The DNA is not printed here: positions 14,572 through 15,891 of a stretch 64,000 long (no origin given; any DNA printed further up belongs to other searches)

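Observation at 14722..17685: NadE-like PP-loop enzyme + carrier protein + acyl-AMP ligase cassette at the end of a T9SS-cargo operon, next to the EPS locus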

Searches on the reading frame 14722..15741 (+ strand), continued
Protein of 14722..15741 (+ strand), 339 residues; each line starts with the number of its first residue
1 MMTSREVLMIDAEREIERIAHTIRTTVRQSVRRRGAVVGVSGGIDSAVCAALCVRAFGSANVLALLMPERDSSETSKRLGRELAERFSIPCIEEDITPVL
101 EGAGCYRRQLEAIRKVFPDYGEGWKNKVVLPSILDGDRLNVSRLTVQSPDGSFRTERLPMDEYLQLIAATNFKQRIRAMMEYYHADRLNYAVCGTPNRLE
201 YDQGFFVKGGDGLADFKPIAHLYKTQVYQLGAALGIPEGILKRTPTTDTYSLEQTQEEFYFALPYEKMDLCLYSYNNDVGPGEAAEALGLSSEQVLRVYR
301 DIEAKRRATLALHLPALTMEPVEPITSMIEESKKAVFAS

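Call 41: fold_search(model_id=the predicted structure, library=pdb)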
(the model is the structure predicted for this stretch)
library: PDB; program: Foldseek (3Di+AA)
matches with E <= 10: 1115; with E <= 0.001: 188
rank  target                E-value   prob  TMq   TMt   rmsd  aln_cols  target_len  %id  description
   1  2e18_A                5.9e-18  1.00  0.65  0.85   4.3       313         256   25  Crystal structure of project PH0182 from Pyrococcus horikoshii OT3 (released 2007-04-24)
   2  1xng_B                1.3e-16  1.00  0.64  0.82   4.0       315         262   26  Crystal Structure of NH3-dependent NAD+ synthetase from Helicobacter pylori (released 2005-04-05)
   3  1xng_A                1.7e-16  1.00  0.64  0.84   4.0       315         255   26  Crystal Structure of NH3-dependent NAD+ synthetase from Helicobacter pylori (released 2005-04-05)
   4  3fiu_A                2.8e-16  1.00  0.62  0.87   3.9       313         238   23  Structure of NMN synthetase from Francisella tularensis (released 2009-03-03)
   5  1xnh                  3.5e-15  1.00  0.64  0.84   3.8       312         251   25  Crystal Structure of NH3-dependent NAD+ synthetase from Helicobacter pylori (released 2005-04-05)
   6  3p52_B                1.8e-13  1.00  0.56  0.82   6.0       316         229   21  NH3-dependent NAD synthetase from Campylobacter jejuni subsp. jejuni NCTC 11168 in complex with the nitrate ion (released 2010-10-27)
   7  3p52_A                4.6e-13  1.00  0.58  0.84   5.2       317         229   21  NH3-dependent NAD synthetase from Campylobacter jejuni subsp. jejuni NCTC 11168 in complex with the nitrate ion (released 2010-10-27)
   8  3q4g_A                9.1e-13  1.00  0.58  0.72   5.4       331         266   20  Structure of NAD synthetase from Vibrio cholerae (released 2011-01-26)
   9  1nsy_A                1.3e-12  1.00  0.60  0.74   6.3       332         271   20  CRYSTAL STRUCTURE OF NH3-DEPENDENT NAD+ SYNTHETASE FROM BACILLUS SUBTILIS (released 1997-07-23)
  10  5kha_B                1.8e-12  1.00  0.50  0.33  15.7       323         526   20  Structure of glutamine-dependent NAD+ synthetase from Acinetobacter baumannii in complex with adenosine diphosphate (A (released 2016-07-27)
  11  4q16_A                1.9e-12  1.00  0.58  0.72   5.2       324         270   21  Structure of NAD+ Synthetase from Deinococcus radiodurans (released 2015-04-15)
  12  4f4h_A                1.9e-12  1.00  0.50  0.32  15.8       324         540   22  Crystal structure of a Glutamine dependent NAD+ synthetase from Burkholderia thailandensis (released 2012-08-08)
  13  5kha_A                2.6e-12  1.00  0.50  0.33  15.8       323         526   20  Structure of glutamine-dependent NAD+ synthetase from Acinetobacter baumannii in complex with adenosine diphosphate (A (released 2016-07-27)
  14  5wp0_B                3.6e-12  1.00  0.55  0.67   7.7       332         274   19  Crystal structure of NAD synthetase NadE from Vibrio fischeri (released 2017-08-16)
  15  2pz8_A                6.1e-12  1.00  0.61  0.72   5.2       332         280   18  NAD+ Synthetase from Bacillus anthracis with AMP-CPP and Mg2+ (released 2007-07-31)
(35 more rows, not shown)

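Call 51: search_dna_similar(query=window:14722-15741:+, collection=plasmids, mode=protein, max_evalue=1e-40, max_rows=30)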
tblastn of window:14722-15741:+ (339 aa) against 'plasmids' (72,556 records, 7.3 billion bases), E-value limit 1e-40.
Records with a match: 116; places in all: 116; records where one place covers at least 80% of the query: 115.
Best place of each record, by identity: 60-80% 2; <60% 114.
By first word of the organism name: Sinorhizobium 76; Azospirillum 12; Ensifer 9; Shinella 8; Mesorhizobium 7; Rhizobium 2; Nitratireductor 1; Roseateles 1.
By predicted mobility (MOB-suite, as given by PLSDB): mobilizable 61; non-mobilizable 43; conjugative 12.
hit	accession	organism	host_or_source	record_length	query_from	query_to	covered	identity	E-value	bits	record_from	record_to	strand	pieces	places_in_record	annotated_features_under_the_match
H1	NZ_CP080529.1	Mesorhizobium sp. AR07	Oxytropis sp.,Cell culture,root nodule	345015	4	313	91%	60.6%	6e-112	364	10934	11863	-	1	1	nadE: NAD(+) synthase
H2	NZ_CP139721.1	Nitratireductor rhodophyticola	Bacterial Culture,hydrothermal vent ...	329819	7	314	91%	60.7%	5e-109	356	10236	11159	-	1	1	nadE: NAD(+) synthase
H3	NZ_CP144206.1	Sinorhizobium chiapasense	mixed culture,rhizosphere soil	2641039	4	325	95%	57.5%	1e-107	352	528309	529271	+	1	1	none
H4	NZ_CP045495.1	Mesorhizobium sp. NBSH29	pure culture,nutrient broth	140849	8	320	92%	59.1%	2e-107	351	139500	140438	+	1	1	nadE: NAD(+) synthase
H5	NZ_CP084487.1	Ensifer adhaerens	cellculture,soil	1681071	4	327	96%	56.5%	4e-104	342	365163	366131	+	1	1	none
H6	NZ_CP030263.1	Ensifer adhaerens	Zea mays,whole organism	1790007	4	327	96%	56.2%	1e-104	343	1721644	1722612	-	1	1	none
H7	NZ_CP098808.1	Ensifer adhaerens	whole organism,soil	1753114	4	327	96%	56.2%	1e-104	343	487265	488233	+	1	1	none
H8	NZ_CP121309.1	Ensifer adhaerens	bacterial colony,soil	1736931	4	327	96%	56.2%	2e-104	343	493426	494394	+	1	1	none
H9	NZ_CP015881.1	Ensifer adhaerens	silty clay loam soil (pH 6.1)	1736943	4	327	96%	56.2%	2e-104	343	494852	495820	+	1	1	none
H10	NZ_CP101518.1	Ensifer adhaerens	cell cuture,rhizosphere soil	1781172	4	327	96%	56.2%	4e-104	342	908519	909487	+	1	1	none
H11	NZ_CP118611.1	Ensifer adhaerens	Pure isolate,Rhizosphere of Cyperus ...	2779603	4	322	94%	57.1%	3e-104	342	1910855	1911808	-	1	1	none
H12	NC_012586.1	Sinorhizobium fredii NGR234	-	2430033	4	339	99%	53.9%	2e-103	340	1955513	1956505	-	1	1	record has no annotation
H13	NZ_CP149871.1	Sinorhizobium medicae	Melilotus albus,Cell Culture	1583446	4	325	95%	55.9%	5e-107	350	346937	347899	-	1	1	none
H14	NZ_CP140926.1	Sinorhizobium medicae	Medicago lupulina,whole organism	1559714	4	325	95%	55.9%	1e-106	349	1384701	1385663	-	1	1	none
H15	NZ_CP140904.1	Sinorhizobium medicae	Medicago lupulina,whole organism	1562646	4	325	95%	55.9%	1e-106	349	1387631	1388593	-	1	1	none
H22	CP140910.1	Sinorhizobium medicae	Medicago lupulina,whole organism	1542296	4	325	95%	55.6%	1e-106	348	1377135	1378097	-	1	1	nadE: NAD(+) synthase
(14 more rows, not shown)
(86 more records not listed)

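Call 52: get_annotated_region(hit=H22, flank=9000)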
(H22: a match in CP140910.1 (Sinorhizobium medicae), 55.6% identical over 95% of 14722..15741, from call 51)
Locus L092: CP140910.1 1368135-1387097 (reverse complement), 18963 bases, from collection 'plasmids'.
description: Sinorhizobium medicae strain ml29 plasmid pMl3, complete sequence
organism: Sinorhizobium medicae (NCBI taxid 110321)
taxonomy: Bacteria; Pseudomonadota; Alphaproteobacteria; Hyphomicrobiales; Rhizobiaceae; Sinorhizobium; Sinorhizobium medicae
host: -; source: Medicago lupulina,whole organism; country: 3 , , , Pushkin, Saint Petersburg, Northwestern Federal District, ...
typing (MOB-suite, as given by PLSDB): mobilizable; relaxase MOBQ
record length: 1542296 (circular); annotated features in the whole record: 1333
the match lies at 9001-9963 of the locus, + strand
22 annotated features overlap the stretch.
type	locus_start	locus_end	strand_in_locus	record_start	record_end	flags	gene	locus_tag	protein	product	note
CDS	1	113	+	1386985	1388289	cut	-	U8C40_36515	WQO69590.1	ABC transporter substrate-binding protein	-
CDS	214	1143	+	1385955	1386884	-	-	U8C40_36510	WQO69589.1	sugar ABC transporter permease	-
CDS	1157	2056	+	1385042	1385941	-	-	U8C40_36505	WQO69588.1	carbohydrate ABC transporter permease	-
CDS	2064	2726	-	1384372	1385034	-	-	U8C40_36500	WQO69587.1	DUF6064 family protein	-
CDS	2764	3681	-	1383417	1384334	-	-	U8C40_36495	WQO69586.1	aldo/keto reductase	-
CDS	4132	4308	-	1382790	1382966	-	-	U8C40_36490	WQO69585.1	hypothetical protein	-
CDS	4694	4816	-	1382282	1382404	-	-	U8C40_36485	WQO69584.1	hypothetical protein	-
CDS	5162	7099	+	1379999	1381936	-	asnB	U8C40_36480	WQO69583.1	asparagine synthase (glutamine-hydrolyzing)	-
CDS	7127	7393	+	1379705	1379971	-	-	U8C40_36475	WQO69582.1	acyl carrier protein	-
CDS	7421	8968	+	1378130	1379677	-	-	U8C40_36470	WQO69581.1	AMP-binding protein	-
CDS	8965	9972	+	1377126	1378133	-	nadE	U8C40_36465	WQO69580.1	NAD(+) synthase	-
CDS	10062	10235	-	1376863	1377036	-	-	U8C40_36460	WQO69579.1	hypothetical protein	-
CDS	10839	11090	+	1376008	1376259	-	-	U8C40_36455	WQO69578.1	DUF1127 domain-containing protein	-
CDS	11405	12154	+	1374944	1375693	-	minC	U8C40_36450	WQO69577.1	septum site-determining protein MinC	-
CDS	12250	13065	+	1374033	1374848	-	minD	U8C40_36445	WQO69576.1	septum site-determining protein MinD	-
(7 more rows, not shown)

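Call 53: get_annotated_region(hit=H1, flank=9000)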
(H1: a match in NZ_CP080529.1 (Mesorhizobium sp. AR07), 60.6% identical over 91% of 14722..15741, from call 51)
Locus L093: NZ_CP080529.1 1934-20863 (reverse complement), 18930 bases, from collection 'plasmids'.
description: Mesorhizobium sp. AR07 plasmid pMspAR07a, complete sequence
organism: Mesorhizobium sp. AR07 (NCBI taxid 2865838)
taxonomy: Bacteria; Pseudomonadota; Alphaproteobacteria; Hyphomicrobiales; Phyllobacteriaceae; Mesorhizobium; Mesorhizobium sp. AR07
host: -; source: Oxytropis sp.,Cell culture,root nodule; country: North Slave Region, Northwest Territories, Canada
typing (MOB-suite, as given by PLSDB): non-mobilizable
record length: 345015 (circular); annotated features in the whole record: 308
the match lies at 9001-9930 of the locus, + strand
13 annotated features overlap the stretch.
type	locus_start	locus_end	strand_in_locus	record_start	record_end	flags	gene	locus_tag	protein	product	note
CDS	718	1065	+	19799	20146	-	tnpB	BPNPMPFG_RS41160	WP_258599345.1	IS66 family insertion sequence element accessory protein TnpB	-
CDS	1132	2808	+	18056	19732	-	-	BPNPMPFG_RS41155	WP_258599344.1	IS66 family transposase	-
CDS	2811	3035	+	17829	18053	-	-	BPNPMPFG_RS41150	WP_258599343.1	hypothetical protein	-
CDS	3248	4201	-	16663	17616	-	-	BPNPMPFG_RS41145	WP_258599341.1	IS481 family transposase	-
CDS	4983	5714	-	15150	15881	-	-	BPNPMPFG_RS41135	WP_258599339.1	AAA family ATPase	-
CDS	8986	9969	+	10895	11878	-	nadE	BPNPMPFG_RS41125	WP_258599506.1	NAD(+) synthase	GO:0009435 - NAD biosynthetic process [Evidence IEA]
CDS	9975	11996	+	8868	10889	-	asnB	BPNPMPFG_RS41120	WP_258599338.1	asparagine synthase (glutamine-hydrolyzing)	GO:0006529 - asparagine biosynthetic process [Evidence IEA]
CDS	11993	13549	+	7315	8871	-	-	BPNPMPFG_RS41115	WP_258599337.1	AMP-binding protein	-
CDS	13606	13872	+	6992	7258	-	-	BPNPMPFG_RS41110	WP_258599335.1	acyl carrier protein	GO:0006633 - fatty acid biosynthetic process [Evidence IEA]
CDS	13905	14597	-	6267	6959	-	-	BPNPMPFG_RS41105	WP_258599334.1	class I SAM-dependent methyltransferase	-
CDS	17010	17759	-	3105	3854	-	-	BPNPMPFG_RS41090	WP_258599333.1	hypothetical protein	-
CDS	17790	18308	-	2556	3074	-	-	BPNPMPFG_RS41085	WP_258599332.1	DUF982 domain-containing protein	-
CDS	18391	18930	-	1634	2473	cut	-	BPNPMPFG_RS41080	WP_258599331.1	FkbM family methyltransferase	-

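Call 62: search_protein_families(library=ncbifam, proteins=[L092:5162-7099:+, L089:15197-16294:-], max_evalue=0.00001)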
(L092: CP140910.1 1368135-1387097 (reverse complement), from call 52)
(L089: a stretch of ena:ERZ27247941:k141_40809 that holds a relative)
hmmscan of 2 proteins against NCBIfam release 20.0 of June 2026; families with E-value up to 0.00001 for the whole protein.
L092:5162-7099:+ (645 aa): 9 families
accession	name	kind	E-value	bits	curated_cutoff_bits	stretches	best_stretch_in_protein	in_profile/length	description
TIGR01536.1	asn_synth_AEB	equivalog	1.4e-152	509.4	267.1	1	2-563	1-517/517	asparagine synthase (glutamine-hydrolyzing)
TIGR03108.1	eps_aminotran_1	hypoth_equivalog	2.2e-132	442.9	816.9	1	14-610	17-607/628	XrtA/PEP-CTERM system amidotransferase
TIGR03104.1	trio_amidotrans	equivalog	4.2e-116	388.5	570.1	2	1-377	1-383/589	N-acetylglutaminylglutamine amidotransferase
NF006949.0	PRK09431.1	equivalog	5.1e-99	332.3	499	3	1-164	1-167/554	asparagine synthase B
NF033535.1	lass_lactam_cya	exception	1.8e-85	287.9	525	2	17-379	19-385/668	lasso peptide isopeptide bond-forming cyclase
NF033561.1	macrolact_Ik_Al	subfamily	2.7e-28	98.9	300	2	122-372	83-332/561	albusnodin/ikarugamycin family macrolactam cyclase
TIGR01134.1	purF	equivalog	4.3e-17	62.6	350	1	41-162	66-199/432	amidophosphoribosyltransferase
NF001484.0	PRK00331.1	subfamily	1e-12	47.3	381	1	40-165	66-201/601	isomerizing glutamine--fructose-6-phosphate transaminase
TIGR01135.1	glmS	equivalog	5.9e-12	44.9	418.05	1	40-165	65-200/607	glutamine--fructose-6-phosphate transaminase (isomerizing)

L089:15197-16294:- (365 aa): 0 families

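Call 68: search_protein_families(library=pfam, alignment_id=A3, max_evalue=0.00001)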
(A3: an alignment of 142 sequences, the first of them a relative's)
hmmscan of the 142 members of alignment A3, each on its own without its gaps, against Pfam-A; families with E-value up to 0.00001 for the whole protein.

A. member 1, L006:4917-6785:- (622 aa): 3 families
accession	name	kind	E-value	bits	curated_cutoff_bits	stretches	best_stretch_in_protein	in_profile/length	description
PF00932.25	LTD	-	1.2e-17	64.7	34.3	1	342-460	4-107/109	Lamin Tail Domain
PF13860.13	FlgD_ig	-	1.2e-09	38.4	27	1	537-600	12-75/79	FlgD Ig-like domain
PF13585.12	CHU_C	-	7.7e-08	32.8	27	1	523-600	4-72/86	CHU_C Type IX secretion signal domain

B. families by the number of members that match (of 142 scanned): 169 families (the first 25 are shown)
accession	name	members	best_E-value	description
PF00132.30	Hexapep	9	5.3e-22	Bacterial transferase hexapeptide (six repeats)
PF13649.12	Methyltransf_25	8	1.2e-22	Methyltransferase domain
PF14602.12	Hexapep_2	6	7.4e-12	Hexapeptide repeat of succinyl-transferase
PF00158.32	Sigma54_activat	5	1.7e-44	Sigma-54 interaction domain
PF25601.1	AAA_lid_14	5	1.6e-22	AAA+ ATPase lid domain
PF14532.12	Sigma54_activ_2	5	5e-19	Sigma-54 interaction domain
PF13847.12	Methyltransf_31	5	6.2e-17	Methyltransferase domain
PF13440.11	Polysacc_synt_3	4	1.7e-70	Polysaccharide biosynthesis protein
PF04892.17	VanZ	4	6e-18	VanZ like family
PF08123.19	DOT1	4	4.2e-12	Histone methylation protein DOT1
PF00072.30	Response_reg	3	1.3e-29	Response regulator receiver domain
PF01943.22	Polysacc_synt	3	3.8e-26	Polysaccharide biosynthesis protein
PF08241.18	Methyltransf_11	3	1.8e-23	Methyltransferase domain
PF04389.22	Peptidase_M28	3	6.8e-23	Peptidase family M28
PF05175.20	MTS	3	7.5e-15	Methyltransferase small domain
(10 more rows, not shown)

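Call 96: find_encoding_contigs(protein=P0124, flank=8000, max_places=2)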
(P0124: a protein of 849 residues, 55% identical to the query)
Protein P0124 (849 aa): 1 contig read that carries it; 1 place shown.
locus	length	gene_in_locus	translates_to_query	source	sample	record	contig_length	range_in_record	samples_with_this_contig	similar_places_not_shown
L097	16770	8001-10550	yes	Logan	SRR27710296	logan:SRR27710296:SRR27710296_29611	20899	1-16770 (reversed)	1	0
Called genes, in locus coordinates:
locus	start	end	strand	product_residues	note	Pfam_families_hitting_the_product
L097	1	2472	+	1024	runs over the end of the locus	PF00873:ACR_tran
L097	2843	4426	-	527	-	-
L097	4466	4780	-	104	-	-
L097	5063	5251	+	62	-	-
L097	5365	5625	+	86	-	-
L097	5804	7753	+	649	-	PF13522:GATase_6, PF13537:GATase_7, PF00733:Asn_synthase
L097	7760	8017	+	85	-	-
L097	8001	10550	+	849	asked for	PF00501:AMP-binding, PF13193:AMP-binding_C, PF02540:NAD_synthase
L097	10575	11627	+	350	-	-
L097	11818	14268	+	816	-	PF13320:GH123_cat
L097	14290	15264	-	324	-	PF02737:3HCDH_N, PF00725:3HCDH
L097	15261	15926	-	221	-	PF01144:CoA_trans, PF13336:AcetylCoA_hyd_C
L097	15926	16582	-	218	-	PF01144:CoA_trans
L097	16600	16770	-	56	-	?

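Call 97: find_encoding_contigs(protein=P0128, flank=8000, max_places=2)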
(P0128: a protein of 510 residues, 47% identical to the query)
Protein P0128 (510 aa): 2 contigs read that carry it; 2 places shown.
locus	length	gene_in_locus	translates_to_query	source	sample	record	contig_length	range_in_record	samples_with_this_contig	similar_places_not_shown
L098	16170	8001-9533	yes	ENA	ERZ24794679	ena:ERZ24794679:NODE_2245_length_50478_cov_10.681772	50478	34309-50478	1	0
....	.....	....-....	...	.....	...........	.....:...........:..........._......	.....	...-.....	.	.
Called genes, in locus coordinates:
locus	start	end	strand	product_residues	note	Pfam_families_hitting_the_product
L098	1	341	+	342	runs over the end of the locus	PF08240:ADH_N, PF00107:ADH_zinc_N, PF13602:ADH_zinc_N_2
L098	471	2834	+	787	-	PF22666:Glyco_hydro_2_N2, PF00703:Glyco_hydro_2 (faint)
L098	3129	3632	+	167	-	PF13302:Acetyltransf_3, PF13420:Acetyltransf_4, PF00583:Acetyltransf_1, PF13508:Acetyltransf_7 (weak), PF08445:FR47 (weak)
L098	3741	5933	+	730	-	-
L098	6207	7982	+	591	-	PF00501:AMP-binding, PF13193:AMP-binding_C (weak), PF00550:PP-binding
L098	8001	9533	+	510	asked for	PF02540:NAD_synthase, PF13193:AMP-binding_C, PF00550:PP-binding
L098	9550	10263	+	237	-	PF00657:Lipase_GDSL, PF13472:Lipase_GDSL_2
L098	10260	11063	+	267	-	PF12697:Abhydrolase_6, PF12146:Hydrolase_4 (weak)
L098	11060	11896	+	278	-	PF00561:Abhydrolase_1 (weak), PF12146:Hydrolase_4 (weak)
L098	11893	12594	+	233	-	PF17837:4PPT_N, PF01648:ACPS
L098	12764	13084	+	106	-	PF09862:DUF2089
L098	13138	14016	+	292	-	-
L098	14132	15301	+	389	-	-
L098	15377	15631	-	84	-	-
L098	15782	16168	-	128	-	?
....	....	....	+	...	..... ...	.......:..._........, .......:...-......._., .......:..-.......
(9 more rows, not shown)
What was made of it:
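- The variant in L098 has a GDSL lipase, two alpha/beta hydrolases and an Sfp PPTase, like a small thiotemplate pathway (call 97).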
